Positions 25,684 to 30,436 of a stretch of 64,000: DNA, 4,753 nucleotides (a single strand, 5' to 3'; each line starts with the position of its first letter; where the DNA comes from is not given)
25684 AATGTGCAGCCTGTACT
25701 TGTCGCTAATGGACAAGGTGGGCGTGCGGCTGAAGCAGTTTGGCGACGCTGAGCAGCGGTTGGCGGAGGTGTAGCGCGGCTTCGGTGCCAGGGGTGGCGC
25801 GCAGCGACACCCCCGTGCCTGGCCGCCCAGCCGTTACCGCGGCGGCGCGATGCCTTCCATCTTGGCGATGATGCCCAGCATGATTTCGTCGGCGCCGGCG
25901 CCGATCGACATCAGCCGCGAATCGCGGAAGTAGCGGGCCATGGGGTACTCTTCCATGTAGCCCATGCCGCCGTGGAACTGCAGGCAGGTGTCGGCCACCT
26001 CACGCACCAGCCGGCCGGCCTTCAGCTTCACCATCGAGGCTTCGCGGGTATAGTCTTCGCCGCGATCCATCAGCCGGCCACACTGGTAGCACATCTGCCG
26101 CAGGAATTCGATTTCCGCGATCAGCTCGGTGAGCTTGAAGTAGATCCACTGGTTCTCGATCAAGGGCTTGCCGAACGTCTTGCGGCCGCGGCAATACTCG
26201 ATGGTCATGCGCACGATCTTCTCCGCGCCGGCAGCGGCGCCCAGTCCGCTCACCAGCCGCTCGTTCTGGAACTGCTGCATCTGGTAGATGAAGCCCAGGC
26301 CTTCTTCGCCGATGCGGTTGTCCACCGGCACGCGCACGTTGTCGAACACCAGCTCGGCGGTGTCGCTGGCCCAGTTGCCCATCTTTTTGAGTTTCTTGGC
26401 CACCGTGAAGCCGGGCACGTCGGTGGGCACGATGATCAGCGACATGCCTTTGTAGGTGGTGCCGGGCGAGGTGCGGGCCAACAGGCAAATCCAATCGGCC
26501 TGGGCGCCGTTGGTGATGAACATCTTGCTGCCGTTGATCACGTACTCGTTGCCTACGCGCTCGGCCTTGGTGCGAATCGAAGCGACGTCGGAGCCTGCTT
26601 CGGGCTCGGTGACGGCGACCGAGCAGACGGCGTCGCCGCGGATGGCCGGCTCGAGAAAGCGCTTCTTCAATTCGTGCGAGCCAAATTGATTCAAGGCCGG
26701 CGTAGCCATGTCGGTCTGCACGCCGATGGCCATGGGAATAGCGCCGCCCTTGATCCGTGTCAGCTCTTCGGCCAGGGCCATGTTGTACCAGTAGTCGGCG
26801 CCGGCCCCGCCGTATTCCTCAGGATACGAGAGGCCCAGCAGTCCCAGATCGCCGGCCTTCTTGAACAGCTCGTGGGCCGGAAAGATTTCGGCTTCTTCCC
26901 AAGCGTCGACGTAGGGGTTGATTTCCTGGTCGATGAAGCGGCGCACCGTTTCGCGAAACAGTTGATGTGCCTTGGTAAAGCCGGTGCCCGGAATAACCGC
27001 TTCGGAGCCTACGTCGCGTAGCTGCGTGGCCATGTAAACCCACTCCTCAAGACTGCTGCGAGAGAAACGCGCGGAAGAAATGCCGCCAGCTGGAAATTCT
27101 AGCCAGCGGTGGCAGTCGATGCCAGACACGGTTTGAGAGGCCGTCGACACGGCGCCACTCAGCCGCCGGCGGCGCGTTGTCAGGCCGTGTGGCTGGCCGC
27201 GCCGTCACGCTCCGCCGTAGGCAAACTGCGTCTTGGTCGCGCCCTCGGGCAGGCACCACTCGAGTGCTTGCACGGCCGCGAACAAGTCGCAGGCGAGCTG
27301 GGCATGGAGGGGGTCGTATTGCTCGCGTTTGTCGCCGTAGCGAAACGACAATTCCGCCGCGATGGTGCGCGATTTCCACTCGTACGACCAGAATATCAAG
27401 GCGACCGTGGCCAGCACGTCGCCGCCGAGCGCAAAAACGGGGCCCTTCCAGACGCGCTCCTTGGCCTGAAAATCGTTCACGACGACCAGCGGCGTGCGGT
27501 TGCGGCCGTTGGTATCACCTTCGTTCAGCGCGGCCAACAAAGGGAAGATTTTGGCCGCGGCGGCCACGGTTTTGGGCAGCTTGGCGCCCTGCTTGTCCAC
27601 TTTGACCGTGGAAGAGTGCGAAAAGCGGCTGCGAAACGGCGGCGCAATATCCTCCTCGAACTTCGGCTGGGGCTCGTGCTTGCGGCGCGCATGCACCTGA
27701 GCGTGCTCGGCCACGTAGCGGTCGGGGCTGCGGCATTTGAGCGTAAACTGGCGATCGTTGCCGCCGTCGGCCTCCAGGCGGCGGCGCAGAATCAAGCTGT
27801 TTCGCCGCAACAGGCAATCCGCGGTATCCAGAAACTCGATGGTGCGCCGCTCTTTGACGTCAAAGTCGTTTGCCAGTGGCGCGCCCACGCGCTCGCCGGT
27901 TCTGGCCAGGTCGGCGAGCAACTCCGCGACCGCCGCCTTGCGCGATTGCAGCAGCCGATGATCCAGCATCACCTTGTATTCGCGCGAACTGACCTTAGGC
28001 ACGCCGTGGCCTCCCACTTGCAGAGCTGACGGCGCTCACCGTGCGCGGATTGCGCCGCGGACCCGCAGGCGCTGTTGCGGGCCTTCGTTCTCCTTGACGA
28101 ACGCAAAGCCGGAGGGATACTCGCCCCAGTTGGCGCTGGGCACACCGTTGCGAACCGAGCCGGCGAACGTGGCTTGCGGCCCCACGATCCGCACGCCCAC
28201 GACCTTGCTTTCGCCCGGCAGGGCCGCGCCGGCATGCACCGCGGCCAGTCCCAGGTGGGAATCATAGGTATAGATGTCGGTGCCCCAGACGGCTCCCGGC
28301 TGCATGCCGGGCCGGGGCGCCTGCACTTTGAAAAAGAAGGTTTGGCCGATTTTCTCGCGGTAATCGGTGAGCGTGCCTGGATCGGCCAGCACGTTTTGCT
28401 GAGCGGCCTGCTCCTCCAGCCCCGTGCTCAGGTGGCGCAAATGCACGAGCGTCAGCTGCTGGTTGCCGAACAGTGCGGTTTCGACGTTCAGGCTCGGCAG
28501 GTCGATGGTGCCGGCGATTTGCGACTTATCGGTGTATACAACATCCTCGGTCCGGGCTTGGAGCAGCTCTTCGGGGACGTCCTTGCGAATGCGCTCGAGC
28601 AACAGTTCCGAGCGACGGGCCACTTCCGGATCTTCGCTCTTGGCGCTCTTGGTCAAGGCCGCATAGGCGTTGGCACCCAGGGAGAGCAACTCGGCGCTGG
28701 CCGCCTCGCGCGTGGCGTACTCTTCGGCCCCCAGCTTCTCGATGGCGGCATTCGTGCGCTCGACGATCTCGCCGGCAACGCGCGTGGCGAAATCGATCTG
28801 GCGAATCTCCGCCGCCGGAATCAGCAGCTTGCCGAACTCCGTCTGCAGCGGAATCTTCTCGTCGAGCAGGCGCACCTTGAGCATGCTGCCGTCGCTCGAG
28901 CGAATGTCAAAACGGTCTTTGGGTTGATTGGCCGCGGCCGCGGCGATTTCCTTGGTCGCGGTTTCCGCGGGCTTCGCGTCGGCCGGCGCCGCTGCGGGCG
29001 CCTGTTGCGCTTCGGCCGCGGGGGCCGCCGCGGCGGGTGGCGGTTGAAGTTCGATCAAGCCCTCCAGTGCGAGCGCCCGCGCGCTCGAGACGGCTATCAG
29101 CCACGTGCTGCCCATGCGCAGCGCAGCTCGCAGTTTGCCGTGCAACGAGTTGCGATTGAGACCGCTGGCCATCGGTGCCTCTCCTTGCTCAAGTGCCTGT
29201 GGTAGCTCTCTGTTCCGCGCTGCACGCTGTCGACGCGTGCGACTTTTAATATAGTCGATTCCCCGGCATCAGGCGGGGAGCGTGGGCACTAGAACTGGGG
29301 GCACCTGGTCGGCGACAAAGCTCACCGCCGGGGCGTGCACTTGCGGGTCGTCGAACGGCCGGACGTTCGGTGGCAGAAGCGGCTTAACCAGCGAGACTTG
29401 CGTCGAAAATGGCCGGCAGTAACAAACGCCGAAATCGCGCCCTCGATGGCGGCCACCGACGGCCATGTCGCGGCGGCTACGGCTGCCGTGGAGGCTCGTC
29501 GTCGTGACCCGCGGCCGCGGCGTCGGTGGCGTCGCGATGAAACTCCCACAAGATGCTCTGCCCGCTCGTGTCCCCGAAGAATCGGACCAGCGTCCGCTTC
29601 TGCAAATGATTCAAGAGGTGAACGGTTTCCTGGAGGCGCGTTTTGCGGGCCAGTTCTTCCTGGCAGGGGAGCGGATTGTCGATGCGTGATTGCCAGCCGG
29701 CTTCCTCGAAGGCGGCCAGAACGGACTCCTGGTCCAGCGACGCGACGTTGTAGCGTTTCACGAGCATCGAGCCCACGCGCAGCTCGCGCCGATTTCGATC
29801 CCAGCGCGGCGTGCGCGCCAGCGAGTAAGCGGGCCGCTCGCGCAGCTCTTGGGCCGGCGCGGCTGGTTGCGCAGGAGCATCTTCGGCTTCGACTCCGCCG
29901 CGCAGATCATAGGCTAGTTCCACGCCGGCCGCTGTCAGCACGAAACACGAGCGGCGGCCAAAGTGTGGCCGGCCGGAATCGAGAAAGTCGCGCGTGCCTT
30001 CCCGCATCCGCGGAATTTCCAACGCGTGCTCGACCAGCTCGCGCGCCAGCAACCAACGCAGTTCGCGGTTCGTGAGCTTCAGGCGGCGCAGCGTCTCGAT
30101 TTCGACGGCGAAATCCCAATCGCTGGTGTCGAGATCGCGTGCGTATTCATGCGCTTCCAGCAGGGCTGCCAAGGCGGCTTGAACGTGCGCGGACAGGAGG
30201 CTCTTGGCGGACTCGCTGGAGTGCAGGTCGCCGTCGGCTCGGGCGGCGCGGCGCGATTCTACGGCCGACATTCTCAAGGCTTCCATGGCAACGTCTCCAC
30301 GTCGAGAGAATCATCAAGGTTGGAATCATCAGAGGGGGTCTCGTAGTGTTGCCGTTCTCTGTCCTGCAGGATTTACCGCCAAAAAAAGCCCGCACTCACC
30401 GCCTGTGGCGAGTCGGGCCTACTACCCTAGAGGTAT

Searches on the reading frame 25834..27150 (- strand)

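Call 30: search_protein_families(library=pfam, proteins=[window:25834-27150:-], max_evalue=0.001)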
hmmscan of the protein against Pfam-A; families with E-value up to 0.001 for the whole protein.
window:25834-27150:- (438 aa): 4 families
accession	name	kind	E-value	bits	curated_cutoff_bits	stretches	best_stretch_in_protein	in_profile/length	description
PF00441.29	Acyl-CoA_dh_1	-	3.5e-45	154.2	22.4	1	286-430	3-147/150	Acyl-CoA dehydrogenase, C-terminal domain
PF02771.21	Acyl-CoA_dh_N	-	1.9e-34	118.9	22.9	1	59-173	1-113/113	Acyl-CoA dehydrogenase, N-terminal domain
PF02770.24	Acyl-CoA_dh_M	-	1.5e-26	92.8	33.3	1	178-272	2-97/97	Acyl-CoA dehydrogenase, middle domain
PF08028.16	Acyl-CoA_dh_2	-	3.6e-12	47.1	22.7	1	309-413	11-125/134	Acyl-CoA dehydrogenase, C-terminal domain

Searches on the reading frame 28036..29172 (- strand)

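Call 30: search_protein_families(library=pfam, proteins=[window:28036-29172:-], max_evalue=0.001)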
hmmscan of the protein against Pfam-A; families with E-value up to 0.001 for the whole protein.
window:28036-29172:- (378 aa): 2 families
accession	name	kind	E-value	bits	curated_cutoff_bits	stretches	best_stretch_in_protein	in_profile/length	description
PF03815.24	LCCL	-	3.1e-12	46.9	22.6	1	271-354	13-94/96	LCCL domain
PF08642.15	Rxt3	-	2.8e-05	25.3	29.9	1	290-317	18-45/127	Histone deacetylation protein Rxt3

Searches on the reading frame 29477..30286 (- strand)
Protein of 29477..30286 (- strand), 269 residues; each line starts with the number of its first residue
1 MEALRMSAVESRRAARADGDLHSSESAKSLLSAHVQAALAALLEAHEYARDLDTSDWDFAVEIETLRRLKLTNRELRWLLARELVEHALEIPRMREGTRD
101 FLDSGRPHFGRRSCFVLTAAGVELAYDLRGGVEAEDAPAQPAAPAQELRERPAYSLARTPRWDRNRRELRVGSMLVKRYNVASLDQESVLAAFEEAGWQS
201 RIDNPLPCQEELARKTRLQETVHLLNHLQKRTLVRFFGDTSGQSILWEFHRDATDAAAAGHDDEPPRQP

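Call 11: search_protein_families(library=pfam, proteins=[window:29477-30286:-], max_evalue=1)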
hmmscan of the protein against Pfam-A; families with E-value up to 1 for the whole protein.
window:29477-30286:- (269 aa): 0 families

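Call 15: find_homologous_proteins(query=window:29477-30286:-)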
Query window:29477-30286:- (269 aa): 31 proteins with E <= 0.001 among 8000 candidates.
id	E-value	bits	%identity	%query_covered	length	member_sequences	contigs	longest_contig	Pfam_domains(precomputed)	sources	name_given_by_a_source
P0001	6.5e-169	578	100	98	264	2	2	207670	-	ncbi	ncbi:MAG: hypothetical protein AB7O59_15360 [Pirellulales bacterium]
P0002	2.1e-62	229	48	93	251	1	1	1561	-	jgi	-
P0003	4.5e-56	208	47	94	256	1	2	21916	-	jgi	jgi:hypothetical protein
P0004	7.3e-55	204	49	81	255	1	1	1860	-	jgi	jgi:hypothetical protein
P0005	1.9e-53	200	41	97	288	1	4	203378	-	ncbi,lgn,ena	-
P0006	1.4e-50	190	47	78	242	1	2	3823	-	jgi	jgi:hypothetical protein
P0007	2.7e-48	183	45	84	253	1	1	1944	-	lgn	-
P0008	5.2e-46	175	45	80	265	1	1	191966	-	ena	-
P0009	2.2e-45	173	46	79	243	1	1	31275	-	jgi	jgi:hypothetical protein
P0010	1.1e-43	168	41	93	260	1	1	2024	-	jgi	jgi:hypothetical protein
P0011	1.1e-43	168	46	79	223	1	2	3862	-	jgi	jgi:hypothetical protein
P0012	1.8e-43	167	44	84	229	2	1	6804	-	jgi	jgi:hypothetical protein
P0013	5.4e-43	165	41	81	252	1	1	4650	-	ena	-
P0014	1.2e-42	164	41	92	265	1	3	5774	-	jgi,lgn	-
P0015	3.3e-40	156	44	83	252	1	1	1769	-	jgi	jgi:hypothetical protein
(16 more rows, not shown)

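Call 17: find_related_loci(query=A1, collection=genome_contigs, flank=4000)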
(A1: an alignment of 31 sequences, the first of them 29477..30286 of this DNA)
Query A1 (269 aa) in genome_contigs; peptide patterns used: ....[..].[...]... (x = any residue, [..] = any of these).
374 stretches matched a pattern; 324 encode a relative of the query (tblastn E <= 1e-3); the best 80 are kept; 80 distinct loci.
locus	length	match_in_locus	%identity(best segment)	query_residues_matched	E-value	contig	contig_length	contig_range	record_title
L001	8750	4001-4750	44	1-249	2e-64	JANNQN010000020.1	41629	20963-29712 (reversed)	MAG: Planctomycetia bacterium isolate SOY_31_metabat_442_sub SOY_31_k141_2047715, whole genome shotgun sequence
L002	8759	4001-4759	43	1-252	1e-61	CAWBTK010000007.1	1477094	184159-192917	MAG: uncultured Planctomycetaceae bacterium isolate MFD05442.bin.3.641 genome assembly, contig: contig_4632, whole genom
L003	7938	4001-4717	44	22-259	1e-61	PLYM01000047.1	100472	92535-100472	MAG: Planctomycetaceae bacterium isolate palsa_1355 73.20120700_P3D.270_contig_1822, whole genome shotgun sequence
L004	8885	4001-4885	40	1-269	1e-59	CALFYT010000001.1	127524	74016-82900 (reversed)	MAG TPA_asm: uncultured Planctomycetaceae bacterium isolate SRR7515930_bin.114_CONCOCT_v1.1_MAG genome assembly, contig:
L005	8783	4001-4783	42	1-247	4e-56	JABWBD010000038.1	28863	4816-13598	MAG: Pirellulales bacterium isolate MAG_21 scaffold_1453, whole genome shotgun sequence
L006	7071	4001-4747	41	1-249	4e-54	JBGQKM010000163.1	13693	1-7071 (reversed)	MAG: Planctomycetia bacterium isolate OBJ2_061818_050_61 k141_2667540_length_13693_cov_11.0000, whole genome shotgun seq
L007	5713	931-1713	41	2-257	1e-53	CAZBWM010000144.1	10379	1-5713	MAG TPA_asm: uncultured Planctomycetaceae bacterium isolate binchicken_co322_16 genome assembly, contig: NODE_7823_lengt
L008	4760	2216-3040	40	1-249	7e-54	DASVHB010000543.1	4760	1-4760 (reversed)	MAG TPA_asm: Pirellulales bacterium isolate SMAG_U2130 k141_1049691, whole genome shotgun sequence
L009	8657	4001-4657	46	32-249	1e-53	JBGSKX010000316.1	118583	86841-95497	MAG: Pirellulales bacterium isolate JTS-AC191 k141_631726, whole genome shotgun sequence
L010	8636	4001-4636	47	34-249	2e-53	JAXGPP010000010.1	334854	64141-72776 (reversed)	MAG: Thermoguttaceae bacterium isolate AnMBR.bin305 bin305_10, whole genome shotgun sequence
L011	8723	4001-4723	44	13-253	5e-53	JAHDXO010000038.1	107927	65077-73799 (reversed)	MAG: Pirellulaceae bacterium isolate PLA7 NODE_574_length_107927_cov_10.483258, whole genome shotgun sequence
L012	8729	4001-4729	42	23-264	7e-53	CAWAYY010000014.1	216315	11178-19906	MAG: Pirellulales bacterium isolate MFD05684.bin.2.6 genome assembly, contig: contig_25476, whole genome shotgun sequenc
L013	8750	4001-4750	40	1-249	1e-52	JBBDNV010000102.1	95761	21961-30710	MAG: Pirellulales bacterium isolate LejiaB_63_21 Lejia_B_303_length_95761_cov_13, whole genome shotgun sequence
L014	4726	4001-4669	44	23-248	1e-51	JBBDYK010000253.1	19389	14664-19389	MAG: Pirellulales bacterium isolate LejiaD_2_63_9 Lejia_D_4539_length_19389_cov_5, whole genome shotgun sequence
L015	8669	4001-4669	44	23-248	3e-51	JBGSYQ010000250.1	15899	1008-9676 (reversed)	MAG: Pirellulales bacterium isolate JTS-RE94 k141_4898700, whole genome shotgun sequence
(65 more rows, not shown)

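Call 31: find_related_loci(query=A1, collection=metagenome_contigs, flank=2500)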
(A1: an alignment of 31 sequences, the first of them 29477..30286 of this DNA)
Query A1 (269 aa) in metagenome_contigs; peptide patterns used: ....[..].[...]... (x = any residue, [..] = any of these).
523 stretches matched a pattern; 443 encode a relative of the query (tblastn E <= 1e-3); the best 80 are kept; 80 distinct loci.
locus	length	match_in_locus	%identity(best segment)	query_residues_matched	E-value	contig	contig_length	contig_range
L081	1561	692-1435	47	1-249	1e-70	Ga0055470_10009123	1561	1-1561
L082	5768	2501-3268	44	1-254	1e-62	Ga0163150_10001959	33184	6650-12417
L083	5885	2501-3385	40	1-269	7e-60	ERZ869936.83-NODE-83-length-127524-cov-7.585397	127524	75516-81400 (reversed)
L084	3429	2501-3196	44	38-249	2e-55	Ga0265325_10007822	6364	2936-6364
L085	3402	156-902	43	10-253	8e-55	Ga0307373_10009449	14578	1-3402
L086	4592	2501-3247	43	10-253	9e-55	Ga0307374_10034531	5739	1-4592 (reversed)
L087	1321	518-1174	47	32-249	2e-57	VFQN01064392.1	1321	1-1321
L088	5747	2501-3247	43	10-253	1e-54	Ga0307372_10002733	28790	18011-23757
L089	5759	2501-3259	42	2-249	7e-54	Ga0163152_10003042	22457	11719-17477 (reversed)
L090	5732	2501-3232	42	1-250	1e-53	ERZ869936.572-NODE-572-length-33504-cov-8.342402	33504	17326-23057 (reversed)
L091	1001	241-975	41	20-266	2e-56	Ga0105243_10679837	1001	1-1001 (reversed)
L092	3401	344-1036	40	15-248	2e-52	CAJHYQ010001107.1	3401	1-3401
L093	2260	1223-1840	46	36-249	1e-52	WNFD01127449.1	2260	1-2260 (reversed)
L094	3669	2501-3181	43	31-267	2e-52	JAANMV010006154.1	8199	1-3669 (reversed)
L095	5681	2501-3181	43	31-267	2e-52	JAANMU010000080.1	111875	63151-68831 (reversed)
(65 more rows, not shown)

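Call 43: predict_structure(alignment_id=A1)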
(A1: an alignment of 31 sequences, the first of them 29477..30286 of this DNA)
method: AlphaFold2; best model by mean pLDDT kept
length: 269 residues; sequences in the alignment: 31
mean_pLDDT: 83.1   pTM: 0.46
mean pLDDT of the five models: 83.1, 82.7, 82.3, 81.9, 81.5
residues with pLDDT >= 90: 169; 70-90: 27; 50-70: 45; < 50: 28
segments of 3 or more residues with pLDDT < 50: 136-155, 260-263
pLDDT, mean of each block of 10 residues (from residue 1): 54 56 65 95 98 97 97 96 97 83 92 97 93 54 45 59 96 93 96 96 90 90 97 95 95 61 53
secondary structure, 60 per line:
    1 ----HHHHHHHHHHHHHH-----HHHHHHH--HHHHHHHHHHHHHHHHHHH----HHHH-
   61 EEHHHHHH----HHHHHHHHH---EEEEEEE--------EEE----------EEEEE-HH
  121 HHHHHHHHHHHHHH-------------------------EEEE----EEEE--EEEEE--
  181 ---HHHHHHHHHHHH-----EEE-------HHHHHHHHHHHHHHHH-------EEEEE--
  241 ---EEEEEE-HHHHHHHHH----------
elements in order: H5-18 H24-30 H33-51 H56-59 H63-68 H73-81 E85-91 E100-102 E113-117 H119-134 E160-163 E168-171 E174-178 H184-195 E201-203 H211-226 E234-238 E244-249 H251-259

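Call 62: search_protein_families(library=ncbifam, proteins=[window:29477-30286:-], max_evalue=1)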
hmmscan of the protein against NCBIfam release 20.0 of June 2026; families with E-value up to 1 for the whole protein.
window:29477-30286:- (269 aa): 1 family
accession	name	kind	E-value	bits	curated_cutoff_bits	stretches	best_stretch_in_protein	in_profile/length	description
TIGR01420.1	pilT_fam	subfamily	0.2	10.8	319.1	1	11-72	23-83/343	PilT/PilU family type 4a pilus ATPase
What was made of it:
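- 29477..30286 (-): Paralog A, 269 aa, tandem winged-helix protein; the gene served by the leader. No Pfam or NCBIfam match (calls 11, 62).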

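Call 63: search_solved_structures(query=A1, max_evalue=1)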
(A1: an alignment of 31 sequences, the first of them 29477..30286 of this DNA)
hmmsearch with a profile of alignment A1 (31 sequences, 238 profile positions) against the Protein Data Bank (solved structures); distinct sequences matched with E-value up to 1: 2.
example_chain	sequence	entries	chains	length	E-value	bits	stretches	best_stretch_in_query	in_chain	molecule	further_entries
2q7m_A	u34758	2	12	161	0.57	12.7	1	63-96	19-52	Arachidonate 5-lipoxygenase-activating protein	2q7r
6vgc_A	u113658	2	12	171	0.62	12.6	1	63-96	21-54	5-lipoxygenase-activating protein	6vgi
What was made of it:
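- Tried and rejected: Protein family searches: Pfam, NCBIfam and a PDB sequence search for A/B gave no family (calls 11, 62, 63).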

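Call 72: find_encoding_contigs(protein=P0010, flank=1500, max_places=3)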
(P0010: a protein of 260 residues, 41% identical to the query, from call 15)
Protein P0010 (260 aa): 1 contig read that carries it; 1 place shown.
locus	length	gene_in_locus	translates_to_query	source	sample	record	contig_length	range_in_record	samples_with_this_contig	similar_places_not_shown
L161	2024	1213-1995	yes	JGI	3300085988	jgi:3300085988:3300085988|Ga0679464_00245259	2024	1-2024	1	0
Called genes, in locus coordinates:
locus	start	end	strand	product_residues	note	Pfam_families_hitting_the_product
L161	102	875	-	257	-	-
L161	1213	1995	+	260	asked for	-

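Call 73: find_encoding_contigs(protein=P0008, flank=1500, max_places=3)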
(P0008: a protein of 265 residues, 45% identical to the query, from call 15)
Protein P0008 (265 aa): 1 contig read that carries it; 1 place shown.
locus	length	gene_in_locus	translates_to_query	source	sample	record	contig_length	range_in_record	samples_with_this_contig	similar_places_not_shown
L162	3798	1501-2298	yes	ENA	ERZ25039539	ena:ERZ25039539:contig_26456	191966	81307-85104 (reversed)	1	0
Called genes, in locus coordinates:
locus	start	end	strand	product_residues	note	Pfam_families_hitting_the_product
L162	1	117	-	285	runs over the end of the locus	-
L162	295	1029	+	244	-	-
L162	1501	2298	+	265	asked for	-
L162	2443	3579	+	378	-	PF03815:LCCL, PF08642:Rxt3 (weak)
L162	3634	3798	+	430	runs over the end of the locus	-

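Call 74: find_encoding_contigs(protein=P0003, flank=1500, max_places=3)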
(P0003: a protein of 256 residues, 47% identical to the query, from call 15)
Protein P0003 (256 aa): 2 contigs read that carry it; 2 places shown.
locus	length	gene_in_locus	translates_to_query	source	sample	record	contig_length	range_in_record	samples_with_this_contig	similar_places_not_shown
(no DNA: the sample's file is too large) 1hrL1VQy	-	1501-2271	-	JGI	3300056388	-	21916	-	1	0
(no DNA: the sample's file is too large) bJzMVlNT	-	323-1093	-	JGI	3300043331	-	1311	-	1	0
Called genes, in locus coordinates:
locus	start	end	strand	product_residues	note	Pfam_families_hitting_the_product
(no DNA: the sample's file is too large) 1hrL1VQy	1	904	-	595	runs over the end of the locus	PF14559:TPR_19 (weak)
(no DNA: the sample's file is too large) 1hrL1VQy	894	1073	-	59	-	-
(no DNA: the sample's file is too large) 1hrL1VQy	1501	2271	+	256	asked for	-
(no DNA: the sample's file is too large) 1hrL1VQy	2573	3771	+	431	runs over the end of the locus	?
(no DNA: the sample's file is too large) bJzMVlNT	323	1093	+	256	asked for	-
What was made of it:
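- Tried and rejected: P0003 contigs: they could not be fetched (call 74).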
